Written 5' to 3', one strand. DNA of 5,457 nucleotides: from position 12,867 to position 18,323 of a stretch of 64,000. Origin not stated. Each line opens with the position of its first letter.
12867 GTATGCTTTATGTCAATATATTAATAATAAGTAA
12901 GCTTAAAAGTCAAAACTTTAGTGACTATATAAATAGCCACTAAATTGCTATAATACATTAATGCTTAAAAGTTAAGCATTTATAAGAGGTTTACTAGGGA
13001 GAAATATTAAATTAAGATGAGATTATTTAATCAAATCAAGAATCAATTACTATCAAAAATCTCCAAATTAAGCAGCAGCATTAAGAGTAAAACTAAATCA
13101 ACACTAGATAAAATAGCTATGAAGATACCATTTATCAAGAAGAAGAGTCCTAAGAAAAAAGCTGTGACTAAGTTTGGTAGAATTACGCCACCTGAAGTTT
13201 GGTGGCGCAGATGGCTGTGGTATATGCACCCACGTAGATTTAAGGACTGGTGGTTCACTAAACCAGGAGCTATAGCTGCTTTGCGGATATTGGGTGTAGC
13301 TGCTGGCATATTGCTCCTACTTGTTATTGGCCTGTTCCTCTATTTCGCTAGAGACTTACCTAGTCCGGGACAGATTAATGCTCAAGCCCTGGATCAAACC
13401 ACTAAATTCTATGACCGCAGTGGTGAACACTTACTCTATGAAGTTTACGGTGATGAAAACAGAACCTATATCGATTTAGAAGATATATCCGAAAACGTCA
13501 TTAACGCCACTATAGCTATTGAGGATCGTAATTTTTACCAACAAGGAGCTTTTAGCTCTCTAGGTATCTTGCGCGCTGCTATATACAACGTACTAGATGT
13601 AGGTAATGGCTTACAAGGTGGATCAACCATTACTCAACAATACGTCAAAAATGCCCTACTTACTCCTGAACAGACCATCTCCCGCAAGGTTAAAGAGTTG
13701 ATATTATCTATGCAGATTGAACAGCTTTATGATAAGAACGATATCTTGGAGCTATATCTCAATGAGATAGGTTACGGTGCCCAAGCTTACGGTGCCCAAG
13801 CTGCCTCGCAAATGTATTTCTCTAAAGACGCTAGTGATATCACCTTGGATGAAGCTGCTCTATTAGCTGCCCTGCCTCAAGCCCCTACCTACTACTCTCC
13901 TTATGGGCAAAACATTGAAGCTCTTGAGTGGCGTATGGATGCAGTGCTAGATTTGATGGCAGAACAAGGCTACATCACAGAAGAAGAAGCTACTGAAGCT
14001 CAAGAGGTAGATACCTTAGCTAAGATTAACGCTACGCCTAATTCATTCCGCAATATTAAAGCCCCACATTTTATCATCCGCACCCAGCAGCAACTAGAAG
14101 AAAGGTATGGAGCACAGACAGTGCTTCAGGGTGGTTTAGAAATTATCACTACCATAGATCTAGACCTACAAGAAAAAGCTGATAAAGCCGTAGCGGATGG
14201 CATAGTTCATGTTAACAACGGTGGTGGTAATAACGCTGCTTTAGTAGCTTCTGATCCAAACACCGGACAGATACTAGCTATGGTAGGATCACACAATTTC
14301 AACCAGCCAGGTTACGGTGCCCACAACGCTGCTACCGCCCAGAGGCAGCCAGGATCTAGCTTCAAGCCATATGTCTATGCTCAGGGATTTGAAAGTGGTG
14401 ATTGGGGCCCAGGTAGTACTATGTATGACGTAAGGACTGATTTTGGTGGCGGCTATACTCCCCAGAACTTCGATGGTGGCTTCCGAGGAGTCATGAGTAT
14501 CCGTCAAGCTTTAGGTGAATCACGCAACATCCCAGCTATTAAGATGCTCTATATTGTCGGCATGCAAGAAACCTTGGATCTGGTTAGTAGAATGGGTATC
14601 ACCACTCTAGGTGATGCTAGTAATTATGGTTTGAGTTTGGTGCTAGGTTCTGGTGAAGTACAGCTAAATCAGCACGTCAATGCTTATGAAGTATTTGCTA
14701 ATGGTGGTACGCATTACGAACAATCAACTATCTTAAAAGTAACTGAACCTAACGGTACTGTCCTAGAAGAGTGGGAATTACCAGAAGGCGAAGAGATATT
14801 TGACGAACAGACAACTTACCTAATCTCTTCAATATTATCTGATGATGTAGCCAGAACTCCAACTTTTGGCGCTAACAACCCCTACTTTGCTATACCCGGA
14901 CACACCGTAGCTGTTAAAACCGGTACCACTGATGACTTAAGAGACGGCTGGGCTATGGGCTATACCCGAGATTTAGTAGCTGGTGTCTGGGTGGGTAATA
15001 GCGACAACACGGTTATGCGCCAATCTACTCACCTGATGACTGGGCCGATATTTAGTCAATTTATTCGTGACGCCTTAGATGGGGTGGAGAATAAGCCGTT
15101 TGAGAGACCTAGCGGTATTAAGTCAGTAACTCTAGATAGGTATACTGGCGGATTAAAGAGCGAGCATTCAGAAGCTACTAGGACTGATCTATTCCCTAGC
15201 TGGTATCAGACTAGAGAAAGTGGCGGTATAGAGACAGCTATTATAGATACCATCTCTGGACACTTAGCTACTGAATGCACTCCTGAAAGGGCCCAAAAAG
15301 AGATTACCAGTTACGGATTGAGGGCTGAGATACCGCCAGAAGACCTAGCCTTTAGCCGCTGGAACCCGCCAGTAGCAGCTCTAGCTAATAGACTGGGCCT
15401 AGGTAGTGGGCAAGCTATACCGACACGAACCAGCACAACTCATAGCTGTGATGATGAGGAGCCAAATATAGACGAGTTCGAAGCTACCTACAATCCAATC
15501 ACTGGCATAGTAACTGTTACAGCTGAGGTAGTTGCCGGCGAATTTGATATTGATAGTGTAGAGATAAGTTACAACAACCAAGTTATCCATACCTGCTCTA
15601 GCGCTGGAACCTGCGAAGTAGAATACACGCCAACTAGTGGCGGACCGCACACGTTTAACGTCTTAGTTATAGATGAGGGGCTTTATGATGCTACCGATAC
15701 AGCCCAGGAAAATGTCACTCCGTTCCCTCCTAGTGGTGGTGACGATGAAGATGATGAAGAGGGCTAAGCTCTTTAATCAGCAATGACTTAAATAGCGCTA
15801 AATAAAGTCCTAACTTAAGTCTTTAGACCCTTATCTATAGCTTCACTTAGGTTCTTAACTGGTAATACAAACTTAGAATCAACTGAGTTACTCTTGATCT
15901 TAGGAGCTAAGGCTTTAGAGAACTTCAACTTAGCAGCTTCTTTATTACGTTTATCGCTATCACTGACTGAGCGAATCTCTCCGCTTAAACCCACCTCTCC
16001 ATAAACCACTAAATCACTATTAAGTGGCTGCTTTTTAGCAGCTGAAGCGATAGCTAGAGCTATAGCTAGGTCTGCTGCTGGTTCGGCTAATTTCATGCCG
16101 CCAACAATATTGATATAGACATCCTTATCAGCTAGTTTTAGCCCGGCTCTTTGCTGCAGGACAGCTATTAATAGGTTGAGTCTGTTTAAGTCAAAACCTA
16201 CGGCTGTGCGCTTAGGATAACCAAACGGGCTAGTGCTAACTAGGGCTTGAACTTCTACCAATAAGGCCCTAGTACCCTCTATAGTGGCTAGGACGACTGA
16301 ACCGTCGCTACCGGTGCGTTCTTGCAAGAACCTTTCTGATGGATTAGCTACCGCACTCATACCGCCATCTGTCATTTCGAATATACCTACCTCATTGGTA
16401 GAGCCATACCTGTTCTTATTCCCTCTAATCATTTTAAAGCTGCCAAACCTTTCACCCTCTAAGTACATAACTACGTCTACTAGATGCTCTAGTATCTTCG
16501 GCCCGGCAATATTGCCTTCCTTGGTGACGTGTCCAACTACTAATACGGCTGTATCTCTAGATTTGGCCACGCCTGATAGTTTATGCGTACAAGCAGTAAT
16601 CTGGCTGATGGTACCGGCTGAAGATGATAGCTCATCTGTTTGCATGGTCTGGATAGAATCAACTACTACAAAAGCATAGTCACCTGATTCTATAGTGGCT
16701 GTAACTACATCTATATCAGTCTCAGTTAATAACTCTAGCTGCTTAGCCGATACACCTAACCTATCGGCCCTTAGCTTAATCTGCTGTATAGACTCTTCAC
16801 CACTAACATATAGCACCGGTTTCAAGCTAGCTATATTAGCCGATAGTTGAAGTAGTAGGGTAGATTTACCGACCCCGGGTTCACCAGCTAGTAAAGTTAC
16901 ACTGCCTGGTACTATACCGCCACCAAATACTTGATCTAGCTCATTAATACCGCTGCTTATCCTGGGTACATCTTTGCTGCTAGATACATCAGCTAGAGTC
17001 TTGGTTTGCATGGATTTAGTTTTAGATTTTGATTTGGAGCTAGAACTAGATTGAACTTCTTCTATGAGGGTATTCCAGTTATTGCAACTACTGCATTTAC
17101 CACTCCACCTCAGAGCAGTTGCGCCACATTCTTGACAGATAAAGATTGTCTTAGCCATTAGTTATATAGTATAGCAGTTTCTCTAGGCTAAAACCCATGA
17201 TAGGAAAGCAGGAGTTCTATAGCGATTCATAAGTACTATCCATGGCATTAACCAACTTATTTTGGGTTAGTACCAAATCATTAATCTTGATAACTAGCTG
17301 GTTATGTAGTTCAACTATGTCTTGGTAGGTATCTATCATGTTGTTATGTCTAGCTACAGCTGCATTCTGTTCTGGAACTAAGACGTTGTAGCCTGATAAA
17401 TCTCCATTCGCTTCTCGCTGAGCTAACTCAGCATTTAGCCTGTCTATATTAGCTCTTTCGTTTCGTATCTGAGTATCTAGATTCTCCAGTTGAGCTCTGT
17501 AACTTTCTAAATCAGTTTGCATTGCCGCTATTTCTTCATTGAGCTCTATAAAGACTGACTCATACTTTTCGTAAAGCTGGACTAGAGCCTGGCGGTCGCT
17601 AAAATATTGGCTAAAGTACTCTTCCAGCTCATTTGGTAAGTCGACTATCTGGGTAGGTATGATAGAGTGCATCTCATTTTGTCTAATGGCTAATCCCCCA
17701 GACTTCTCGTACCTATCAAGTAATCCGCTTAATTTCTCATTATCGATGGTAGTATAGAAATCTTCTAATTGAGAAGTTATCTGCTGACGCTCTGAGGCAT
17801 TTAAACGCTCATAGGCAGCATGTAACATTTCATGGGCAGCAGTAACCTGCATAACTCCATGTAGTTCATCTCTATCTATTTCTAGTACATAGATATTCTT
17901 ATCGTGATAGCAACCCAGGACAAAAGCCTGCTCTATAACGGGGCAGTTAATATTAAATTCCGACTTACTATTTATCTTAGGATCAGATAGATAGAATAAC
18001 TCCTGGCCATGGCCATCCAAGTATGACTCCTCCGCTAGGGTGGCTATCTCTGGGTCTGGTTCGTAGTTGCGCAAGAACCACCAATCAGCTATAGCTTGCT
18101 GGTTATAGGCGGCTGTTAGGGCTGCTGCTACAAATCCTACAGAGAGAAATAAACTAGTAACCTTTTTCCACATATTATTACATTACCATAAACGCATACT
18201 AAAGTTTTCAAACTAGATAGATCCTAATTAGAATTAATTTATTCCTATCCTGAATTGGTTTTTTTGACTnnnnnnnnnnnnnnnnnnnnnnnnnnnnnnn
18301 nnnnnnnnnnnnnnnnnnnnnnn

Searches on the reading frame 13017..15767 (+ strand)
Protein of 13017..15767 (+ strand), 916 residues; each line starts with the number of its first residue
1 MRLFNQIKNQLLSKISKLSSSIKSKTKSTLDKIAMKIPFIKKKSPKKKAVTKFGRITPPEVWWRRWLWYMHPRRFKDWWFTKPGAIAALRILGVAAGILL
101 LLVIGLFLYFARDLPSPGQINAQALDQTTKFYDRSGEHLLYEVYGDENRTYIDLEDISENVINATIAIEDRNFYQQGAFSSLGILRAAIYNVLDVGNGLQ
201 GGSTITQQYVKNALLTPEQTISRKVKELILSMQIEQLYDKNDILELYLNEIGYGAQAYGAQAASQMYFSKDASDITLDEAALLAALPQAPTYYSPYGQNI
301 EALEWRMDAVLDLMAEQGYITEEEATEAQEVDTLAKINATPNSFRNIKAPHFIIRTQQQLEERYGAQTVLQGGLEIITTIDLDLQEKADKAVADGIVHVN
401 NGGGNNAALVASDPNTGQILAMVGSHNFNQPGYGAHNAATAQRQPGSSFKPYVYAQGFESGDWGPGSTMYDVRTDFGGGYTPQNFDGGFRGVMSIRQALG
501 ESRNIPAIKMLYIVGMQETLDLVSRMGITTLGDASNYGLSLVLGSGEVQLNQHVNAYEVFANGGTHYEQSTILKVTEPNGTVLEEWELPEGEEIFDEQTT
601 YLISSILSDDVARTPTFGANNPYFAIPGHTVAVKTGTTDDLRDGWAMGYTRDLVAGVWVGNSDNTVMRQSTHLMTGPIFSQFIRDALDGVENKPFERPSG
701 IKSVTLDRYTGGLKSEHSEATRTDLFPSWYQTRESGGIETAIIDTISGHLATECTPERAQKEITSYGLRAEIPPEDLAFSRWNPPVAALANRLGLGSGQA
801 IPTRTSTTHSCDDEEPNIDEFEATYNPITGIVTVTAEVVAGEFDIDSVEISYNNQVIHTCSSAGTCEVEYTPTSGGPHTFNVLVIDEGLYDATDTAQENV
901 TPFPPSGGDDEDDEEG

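Call 8: search_protein_families(library=pfam, proteins=[window:13017-15767:+], max_evalue=1e-8)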
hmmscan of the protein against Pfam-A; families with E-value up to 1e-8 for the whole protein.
window:13017-15767:+ (916 aa): 2 families
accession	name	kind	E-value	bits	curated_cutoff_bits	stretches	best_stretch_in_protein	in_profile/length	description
PF00912.28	Transgly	-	9.8e-58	194.9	27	1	140-314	5-177/178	Transglycosylase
PF00905.27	Transpeptidase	-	5.4e-21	75.5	22.1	1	408-651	2-266/299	Penicillin binding protein transpeptidase domain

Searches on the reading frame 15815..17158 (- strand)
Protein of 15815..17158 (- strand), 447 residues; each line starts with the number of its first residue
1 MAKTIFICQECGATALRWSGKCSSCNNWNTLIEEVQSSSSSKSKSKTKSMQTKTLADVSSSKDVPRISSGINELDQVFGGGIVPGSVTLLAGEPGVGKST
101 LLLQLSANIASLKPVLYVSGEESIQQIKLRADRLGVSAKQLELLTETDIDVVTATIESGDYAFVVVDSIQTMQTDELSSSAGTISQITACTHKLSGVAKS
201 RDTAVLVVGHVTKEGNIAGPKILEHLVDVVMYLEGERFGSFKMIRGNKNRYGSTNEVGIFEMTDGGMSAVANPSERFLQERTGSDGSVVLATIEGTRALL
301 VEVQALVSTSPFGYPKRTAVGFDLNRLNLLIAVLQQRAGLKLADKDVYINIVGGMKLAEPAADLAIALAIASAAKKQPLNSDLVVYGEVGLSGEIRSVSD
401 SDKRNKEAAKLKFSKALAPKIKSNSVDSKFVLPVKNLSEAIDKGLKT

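Call 7: search_protein_families(library=pfam, proteins=[window:15815-17158:-])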
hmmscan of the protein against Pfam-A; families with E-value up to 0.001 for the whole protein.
window:15815-17158:- (447 aa): 12 families
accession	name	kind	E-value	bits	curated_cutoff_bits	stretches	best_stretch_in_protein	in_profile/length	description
PF13481.12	AAA_25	-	1.3e-18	67.8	27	1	66-215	14-194/195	AAA domain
PF06745.19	ATPase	-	5.2e-18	65.7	26.6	1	68-142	2-78/231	KaiC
PF03796.21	DnaB_C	-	3.2e-10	40.3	27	1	67-131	2-67/255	DnaB-like helicase C terminal domain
PF18073.7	Zn_ribbon_LapB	-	7.6e-10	38.7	25.7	1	6-33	1-28/28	Rubredoxin metal binding domain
PF13541.12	ChlI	-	3.6e-09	37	27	1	336-420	35-119/121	Subunit ChlI of Mg-chelatase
PF23442.1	DUF7125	-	2.1e-05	24.2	29.1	0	66-108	3-45/207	Family of unknown function (DUF7125)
PF08423.17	Rad51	-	2.7e-05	24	22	0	63-106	4-47/244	Rad51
PF13479.12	AAA_24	-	4.9e-05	23.7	27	1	88-174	5-78/195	AAA domain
PF00154.27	RecA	-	8.2e-05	22.6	27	1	59-173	25-143/262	recA bacterial DNA recombination protein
PF00005.33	ABC_tran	-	0.00086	20.4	25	0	82-149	8-76/137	ABC transporter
PF05362.19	Lon_C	-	0.00086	19.4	21.1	0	344-425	93-175/205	Lon protease (S16) C-terminal proteolytic domain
PF13191.12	AAA_16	-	0.00094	20.1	32.6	0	80-173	22-104/167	AAA ATPase domain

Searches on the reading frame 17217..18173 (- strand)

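Call 7: search_protein_families(library=pfam, proteins=[window:17217-18173:-])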
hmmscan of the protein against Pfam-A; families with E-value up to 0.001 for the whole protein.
window:17217-18173:- (318 aa): 1 family
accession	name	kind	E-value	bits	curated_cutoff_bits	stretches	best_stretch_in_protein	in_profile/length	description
PF10186.14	ATG14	-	0.00024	20.7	33.2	1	210-293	66-149/347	Vacuolar sorting 38 and autophagy-related subunit 14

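Call 54: search_protein_families(library=ncbifam, proteins=[window:17217-18173:-], max_evalue=0.00001)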
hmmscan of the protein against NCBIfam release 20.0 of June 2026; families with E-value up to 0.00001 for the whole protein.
window:17217-18173:- (318 aa): 0 families
